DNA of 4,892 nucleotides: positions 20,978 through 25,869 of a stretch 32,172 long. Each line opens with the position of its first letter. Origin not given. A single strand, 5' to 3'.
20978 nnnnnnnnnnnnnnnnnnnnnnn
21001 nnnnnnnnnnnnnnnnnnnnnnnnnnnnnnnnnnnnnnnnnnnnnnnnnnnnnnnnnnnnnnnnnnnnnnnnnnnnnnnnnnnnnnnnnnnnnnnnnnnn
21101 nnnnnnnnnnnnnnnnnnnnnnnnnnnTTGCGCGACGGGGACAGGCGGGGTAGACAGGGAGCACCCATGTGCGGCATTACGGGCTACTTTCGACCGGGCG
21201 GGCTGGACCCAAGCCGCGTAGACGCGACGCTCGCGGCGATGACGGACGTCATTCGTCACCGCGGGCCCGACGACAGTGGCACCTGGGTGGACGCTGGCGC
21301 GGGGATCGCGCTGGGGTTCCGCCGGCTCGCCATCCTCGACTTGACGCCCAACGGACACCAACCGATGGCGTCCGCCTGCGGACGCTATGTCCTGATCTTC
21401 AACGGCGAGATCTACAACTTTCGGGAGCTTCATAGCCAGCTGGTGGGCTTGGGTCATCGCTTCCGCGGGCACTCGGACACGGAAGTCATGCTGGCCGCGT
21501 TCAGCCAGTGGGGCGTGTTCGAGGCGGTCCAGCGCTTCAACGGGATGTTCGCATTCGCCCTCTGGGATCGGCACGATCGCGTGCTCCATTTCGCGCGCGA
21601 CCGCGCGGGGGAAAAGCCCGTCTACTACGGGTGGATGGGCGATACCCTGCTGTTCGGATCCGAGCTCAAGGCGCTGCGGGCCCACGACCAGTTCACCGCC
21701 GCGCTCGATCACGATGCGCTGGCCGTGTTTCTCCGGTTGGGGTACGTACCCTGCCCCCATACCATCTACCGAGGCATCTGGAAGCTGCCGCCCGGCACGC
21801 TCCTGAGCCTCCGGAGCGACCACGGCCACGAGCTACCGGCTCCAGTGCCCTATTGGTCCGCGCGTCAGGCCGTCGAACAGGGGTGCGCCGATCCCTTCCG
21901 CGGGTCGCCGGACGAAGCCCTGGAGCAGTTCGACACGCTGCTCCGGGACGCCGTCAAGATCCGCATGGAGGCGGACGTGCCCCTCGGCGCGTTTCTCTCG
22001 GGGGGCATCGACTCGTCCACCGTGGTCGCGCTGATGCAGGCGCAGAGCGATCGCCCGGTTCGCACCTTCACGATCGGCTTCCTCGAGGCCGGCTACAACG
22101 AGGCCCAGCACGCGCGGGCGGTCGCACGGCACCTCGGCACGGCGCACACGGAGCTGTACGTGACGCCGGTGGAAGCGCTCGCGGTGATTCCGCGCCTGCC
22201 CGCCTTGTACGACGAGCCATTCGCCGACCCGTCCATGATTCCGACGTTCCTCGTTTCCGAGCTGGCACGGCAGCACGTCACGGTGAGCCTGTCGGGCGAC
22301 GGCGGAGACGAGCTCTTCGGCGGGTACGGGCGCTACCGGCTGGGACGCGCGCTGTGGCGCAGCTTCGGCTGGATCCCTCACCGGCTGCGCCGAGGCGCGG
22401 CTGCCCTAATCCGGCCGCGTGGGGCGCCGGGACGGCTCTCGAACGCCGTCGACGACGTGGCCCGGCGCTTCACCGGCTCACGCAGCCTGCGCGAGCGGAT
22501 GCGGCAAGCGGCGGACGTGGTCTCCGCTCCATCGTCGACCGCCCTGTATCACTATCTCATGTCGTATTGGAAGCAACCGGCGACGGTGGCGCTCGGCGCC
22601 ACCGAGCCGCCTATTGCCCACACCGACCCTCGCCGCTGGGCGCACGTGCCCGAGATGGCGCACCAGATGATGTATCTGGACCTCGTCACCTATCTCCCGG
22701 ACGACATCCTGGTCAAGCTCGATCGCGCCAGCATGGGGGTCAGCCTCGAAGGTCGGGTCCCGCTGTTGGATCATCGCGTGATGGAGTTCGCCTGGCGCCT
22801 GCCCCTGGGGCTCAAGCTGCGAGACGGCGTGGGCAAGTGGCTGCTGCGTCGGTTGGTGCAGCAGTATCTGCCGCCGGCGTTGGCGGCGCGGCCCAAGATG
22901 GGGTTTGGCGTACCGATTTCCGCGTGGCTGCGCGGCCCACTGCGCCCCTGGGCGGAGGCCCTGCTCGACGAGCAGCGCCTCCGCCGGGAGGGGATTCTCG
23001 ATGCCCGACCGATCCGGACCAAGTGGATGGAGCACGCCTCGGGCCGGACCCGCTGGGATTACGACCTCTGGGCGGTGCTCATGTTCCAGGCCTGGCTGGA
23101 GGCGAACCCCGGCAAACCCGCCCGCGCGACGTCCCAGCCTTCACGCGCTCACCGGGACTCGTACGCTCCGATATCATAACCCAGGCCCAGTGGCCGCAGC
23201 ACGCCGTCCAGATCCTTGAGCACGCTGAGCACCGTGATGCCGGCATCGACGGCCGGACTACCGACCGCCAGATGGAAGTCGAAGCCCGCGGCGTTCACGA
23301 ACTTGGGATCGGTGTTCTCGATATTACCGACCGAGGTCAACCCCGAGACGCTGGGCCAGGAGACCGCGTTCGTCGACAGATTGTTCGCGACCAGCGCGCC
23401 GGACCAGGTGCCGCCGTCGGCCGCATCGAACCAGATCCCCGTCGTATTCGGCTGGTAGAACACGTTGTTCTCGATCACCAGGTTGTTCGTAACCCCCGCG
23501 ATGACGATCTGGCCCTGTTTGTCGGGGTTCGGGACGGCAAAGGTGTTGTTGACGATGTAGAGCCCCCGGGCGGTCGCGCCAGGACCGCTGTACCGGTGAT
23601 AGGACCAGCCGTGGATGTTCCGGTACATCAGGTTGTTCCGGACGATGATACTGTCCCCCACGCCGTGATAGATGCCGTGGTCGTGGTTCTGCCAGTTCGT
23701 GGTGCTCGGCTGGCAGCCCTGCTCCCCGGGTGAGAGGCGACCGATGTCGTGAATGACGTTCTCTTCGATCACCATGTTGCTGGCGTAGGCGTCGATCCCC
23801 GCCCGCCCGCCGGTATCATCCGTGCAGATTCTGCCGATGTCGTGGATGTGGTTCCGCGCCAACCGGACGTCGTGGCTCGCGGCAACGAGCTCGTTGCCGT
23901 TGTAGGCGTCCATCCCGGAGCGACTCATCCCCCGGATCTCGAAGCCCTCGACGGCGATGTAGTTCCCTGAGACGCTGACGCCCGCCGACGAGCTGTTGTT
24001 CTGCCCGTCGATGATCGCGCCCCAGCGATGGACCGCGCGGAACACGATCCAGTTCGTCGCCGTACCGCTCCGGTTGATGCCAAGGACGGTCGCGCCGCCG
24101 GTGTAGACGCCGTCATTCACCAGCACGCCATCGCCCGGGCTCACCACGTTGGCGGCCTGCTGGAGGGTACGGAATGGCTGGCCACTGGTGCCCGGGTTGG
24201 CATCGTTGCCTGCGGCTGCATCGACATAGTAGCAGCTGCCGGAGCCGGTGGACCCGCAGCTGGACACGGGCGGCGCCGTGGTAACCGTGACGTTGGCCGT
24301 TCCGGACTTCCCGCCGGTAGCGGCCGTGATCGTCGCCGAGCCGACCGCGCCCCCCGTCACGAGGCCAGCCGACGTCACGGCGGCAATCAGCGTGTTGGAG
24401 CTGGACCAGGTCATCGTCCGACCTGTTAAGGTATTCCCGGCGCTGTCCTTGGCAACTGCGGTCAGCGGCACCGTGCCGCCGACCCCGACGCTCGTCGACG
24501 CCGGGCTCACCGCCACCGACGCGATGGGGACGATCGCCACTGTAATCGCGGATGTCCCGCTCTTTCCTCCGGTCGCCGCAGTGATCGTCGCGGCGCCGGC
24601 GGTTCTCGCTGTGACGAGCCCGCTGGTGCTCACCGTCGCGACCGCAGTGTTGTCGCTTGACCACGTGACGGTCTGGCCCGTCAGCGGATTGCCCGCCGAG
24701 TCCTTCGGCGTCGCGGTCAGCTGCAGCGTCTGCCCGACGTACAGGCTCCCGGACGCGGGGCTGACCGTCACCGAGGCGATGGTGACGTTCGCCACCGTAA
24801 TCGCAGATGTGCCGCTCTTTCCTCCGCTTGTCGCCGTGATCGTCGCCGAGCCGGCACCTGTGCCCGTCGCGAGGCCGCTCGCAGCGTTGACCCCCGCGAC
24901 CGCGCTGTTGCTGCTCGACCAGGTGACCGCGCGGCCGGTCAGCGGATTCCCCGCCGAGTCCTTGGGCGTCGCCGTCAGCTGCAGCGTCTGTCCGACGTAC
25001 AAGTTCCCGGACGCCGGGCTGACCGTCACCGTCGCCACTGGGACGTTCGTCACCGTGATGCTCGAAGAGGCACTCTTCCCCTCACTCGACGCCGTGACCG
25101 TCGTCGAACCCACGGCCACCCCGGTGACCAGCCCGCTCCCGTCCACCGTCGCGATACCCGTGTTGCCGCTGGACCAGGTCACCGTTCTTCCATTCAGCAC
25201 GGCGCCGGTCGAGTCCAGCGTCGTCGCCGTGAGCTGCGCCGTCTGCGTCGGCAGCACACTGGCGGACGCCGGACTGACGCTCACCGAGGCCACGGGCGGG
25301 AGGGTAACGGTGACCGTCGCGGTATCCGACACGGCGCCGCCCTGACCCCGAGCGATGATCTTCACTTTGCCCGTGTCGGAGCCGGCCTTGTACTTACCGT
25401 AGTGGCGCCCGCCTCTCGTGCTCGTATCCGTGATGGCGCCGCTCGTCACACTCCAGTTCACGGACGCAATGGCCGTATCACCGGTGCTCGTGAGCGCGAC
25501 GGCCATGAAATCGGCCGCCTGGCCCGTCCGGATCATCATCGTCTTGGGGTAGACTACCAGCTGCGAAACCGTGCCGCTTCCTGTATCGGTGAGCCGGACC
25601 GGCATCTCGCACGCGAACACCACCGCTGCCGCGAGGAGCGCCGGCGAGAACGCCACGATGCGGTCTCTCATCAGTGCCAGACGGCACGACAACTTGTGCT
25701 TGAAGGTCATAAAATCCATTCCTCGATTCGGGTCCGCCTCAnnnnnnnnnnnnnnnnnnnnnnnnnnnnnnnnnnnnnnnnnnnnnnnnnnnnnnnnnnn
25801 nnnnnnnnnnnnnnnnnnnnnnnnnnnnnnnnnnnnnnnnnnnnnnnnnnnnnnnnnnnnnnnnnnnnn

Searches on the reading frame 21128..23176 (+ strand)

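Call 11: search_protein_families(library=pfam, proteins=[window:21128-23176:+], max_evalue=0.001)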
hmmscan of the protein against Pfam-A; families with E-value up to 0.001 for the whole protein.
window:21128-23176:+ (683 aa): 4 families
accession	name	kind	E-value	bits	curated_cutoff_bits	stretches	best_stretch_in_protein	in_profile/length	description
PF00733.27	Asn_synthase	-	9e-122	407.6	21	1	268-658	2-354/354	Asparagine synthase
PF13522.11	GATase_6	-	2.1e-43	147.9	27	1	47-179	1-130/130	Glutamine amidotransferase domain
PF13537.11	GATase_7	-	2.6e-43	147.4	25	1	65-184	2-122/123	Glutamine amidotransferase domain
PF12481.13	DUF3700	-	0.00022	21.2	27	1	132-177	124-169/228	Aluminium induced protein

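Call 69: search_protein_families(library=ncbifam, proteins=[window:21128-23176:+], max_evalue=0.00001)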
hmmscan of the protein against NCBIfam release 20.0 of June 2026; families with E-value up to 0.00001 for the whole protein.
window:21128-23176:+ (683 aa): 9 families
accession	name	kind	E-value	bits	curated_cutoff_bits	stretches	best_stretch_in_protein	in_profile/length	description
TIGR03108.1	eps_aminotran_1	hypoth_equivalog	1e-177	592.6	816.9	1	14-658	1-626/628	XrtA/PEP-CTERM system amidotransferase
TIGR01536.1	asn_synth_AEB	equivalog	1.5e-146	489.5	267.1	1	15-593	1-517/517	asparagine synthase (glutamine-hydrolyzing)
TIGR03104.1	trio_amidotrans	equivalog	2.2e-112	376.3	570.1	2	14-403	1-383/589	N-acetylglutaminylglutamine amidotransferase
NF006949.0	PRK09431.1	equivalog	4.7e-78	263.1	499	3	14-186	1-168/554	asparagine synthase B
NF033535.1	lass_lactam_cya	exception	2.2e-61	208.2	525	2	14-397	1-376/668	lasso peptide isopeptide bond-forming cyclase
NF033561.1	macrolact_Ik_Al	subfamily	1.1e-20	73.8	300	1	124-659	65-557/561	albusnodin/ikarugamycin family macrolactam cyclase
NF001484.0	PRK00331.1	subfamily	1.5e-08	33.5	381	1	75-200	84-215/601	isomerizing glutamine--fructose-6-phosphate transaminase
TIGR01134.1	purF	equivalog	2.3e-08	33.9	350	1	77-190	84-206/432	amidophosphoribosyltransferase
TIGR01135.1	glmS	equivalog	2.6e-07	29.6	418.05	1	75-200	83-214/607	glutamine--fructose-6-phosphate transaminase (isomerizing)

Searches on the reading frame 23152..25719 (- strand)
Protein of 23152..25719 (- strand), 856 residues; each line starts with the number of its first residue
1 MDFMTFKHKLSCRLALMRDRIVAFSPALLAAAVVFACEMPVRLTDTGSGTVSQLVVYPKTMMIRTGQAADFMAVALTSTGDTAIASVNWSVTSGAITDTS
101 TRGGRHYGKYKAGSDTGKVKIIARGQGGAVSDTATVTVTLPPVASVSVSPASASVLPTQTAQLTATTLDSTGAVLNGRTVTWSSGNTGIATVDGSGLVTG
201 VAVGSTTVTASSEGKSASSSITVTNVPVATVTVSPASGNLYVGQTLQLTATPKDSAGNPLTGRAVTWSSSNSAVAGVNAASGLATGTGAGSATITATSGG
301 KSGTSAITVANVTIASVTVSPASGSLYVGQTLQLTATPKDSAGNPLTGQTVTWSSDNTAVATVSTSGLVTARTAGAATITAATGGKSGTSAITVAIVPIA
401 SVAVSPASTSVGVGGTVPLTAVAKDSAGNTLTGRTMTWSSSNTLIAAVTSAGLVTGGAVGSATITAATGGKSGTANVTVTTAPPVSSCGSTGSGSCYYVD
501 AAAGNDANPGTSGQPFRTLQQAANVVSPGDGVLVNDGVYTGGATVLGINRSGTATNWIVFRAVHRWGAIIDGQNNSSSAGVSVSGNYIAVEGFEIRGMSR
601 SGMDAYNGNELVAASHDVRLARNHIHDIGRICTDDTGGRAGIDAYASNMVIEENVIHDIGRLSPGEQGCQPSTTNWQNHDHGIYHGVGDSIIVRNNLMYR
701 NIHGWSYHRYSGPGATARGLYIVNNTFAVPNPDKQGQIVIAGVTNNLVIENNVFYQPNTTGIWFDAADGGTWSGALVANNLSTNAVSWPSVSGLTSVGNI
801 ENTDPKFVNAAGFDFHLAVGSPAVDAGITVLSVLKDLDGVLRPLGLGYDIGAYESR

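Call 11: search_protein_families(library=pfam, proteins=[window:23152-25719:-], max_evalue=0.001)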
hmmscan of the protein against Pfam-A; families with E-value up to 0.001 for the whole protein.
window:23152-25719:- (856 aa): 4 families
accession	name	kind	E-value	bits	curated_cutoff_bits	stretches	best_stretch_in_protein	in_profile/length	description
PF02368.24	Big_2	-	1.9e-42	143.5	22.8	4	142-214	1-70/79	Bacterial Ig-like domain (group 2)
PF02369.22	Big_1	-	8.6e-16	58.3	34.9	2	331-396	18-80/93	Bacterial Ig-like domain (group 1)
PF07602.17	DUF1565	-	0.00015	21.7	20.3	1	503-540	2-39/257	Protein of unknown function (DUF1565)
PF22359.2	Big-like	-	0.00039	21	27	0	350-394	2-46/48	Bacterial Ig-like domain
